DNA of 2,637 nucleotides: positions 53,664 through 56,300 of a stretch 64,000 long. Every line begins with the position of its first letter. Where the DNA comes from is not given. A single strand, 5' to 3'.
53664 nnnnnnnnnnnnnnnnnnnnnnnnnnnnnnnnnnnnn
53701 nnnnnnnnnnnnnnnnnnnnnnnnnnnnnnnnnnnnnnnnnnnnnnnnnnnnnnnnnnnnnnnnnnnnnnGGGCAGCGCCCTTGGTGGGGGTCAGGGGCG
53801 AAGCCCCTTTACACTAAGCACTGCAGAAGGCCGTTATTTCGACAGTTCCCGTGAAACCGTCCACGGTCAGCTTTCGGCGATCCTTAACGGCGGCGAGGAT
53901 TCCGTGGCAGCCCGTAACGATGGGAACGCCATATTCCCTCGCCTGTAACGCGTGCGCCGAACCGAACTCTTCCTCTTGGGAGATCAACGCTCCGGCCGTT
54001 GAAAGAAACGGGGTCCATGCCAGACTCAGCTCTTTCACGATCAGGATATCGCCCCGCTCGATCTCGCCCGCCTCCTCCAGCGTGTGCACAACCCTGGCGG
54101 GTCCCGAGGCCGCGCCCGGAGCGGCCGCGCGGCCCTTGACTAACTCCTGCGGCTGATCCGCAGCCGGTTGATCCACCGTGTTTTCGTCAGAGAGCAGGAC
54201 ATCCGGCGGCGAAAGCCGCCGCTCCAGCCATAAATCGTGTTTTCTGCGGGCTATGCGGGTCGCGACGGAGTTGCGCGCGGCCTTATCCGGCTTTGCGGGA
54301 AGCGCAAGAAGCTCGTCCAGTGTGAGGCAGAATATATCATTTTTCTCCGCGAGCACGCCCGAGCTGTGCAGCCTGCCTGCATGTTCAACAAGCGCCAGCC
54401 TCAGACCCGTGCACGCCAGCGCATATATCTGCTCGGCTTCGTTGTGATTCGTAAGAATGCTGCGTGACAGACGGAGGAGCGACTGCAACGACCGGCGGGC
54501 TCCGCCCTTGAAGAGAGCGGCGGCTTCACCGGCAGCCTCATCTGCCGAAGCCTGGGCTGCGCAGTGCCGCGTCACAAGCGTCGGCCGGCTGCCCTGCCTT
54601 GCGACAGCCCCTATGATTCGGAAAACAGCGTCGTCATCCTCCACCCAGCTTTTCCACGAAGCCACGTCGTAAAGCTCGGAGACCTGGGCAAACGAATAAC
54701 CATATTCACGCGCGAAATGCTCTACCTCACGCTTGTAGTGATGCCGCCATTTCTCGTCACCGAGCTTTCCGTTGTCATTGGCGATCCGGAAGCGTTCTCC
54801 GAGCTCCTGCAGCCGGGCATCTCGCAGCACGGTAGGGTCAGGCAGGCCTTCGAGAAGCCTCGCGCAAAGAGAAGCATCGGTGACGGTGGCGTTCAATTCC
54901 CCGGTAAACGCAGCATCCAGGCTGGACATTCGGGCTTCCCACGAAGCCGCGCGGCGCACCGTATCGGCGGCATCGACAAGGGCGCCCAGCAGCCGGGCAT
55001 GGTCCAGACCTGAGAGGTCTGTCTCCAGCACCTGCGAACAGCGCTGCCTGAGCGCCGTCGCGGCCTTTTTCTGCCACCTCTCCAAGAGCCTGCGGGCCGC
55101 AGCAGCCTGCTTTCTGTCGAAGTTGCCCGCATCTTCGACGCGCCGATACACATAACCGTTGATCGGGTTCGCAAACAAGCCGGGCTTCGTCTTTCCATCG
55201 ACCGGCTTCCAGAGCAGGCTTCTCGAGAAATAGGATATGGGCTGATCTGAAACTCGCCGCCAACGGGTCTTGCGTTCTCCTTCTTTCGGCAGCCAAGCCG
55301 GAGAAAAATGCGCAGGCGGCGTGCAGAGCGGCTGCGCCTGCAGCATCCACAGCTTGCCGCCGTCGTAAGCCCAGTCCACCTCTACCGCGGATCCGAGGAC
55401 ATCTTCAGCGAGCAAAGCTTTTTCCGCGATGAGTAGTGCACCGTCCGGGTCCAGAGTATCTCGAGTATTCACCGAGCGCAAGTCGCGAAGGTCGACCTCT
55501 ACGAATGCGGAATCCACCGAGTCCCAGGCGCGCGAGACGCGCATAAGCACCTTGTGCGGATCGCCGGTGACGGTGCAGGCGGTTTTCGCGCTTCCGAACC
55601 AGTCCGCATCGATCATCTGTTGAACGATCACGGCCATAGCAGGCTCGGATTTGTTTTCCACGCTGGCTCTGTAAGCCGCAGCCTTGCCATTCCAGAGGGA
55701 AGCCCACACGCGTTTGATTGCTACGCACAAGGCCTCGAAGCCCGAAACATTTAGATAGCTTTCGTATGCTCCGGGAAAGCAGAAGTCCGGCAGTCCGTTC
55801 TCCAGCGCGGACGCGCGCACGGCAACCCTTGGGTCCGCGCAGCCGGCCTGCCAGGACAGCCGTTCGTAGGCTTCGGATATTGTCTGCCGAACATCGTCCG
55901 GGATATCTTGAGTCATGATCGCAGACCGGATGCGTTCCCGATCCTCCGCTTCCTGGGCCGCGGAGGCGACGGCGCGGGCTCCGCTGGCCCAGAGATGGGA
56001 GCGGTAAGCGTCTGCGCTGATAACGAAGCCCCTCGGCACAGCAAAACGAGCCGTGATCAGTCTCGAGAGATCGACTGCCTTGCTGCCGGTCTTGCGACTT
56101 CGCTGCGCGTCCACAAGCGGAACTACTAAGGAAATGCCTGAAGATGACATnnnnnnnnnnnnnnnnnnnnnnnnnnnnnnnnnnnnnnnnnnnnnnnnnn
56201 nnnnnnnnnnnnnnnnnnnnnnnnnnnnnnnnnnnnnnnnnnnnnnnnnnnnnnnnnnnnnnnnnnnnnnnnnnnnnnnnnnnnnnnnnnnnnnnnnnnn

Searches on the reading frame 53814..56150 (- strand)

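Call 54: search_protein_families(library=pfam, proteins=[window:53814-56150:-], max_evalue=0.01)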
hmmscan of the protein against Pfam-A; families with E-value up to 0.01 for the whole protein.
window:53814-56150:- (778 aa): 2 families
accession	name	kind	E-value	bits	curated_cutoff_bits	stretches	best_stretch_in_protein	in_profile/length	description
PF01326.24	PPDK_N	-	2e-43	149.4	27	1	21-205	4-202/328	Pyruvate phosphate dikinase, AMP/ATP-binding domain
PF00391.29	PEP-utilizers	-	4.5e-12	45.8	23.1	1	697-768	1-72/72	PEP-utilising enzyme, mobile domain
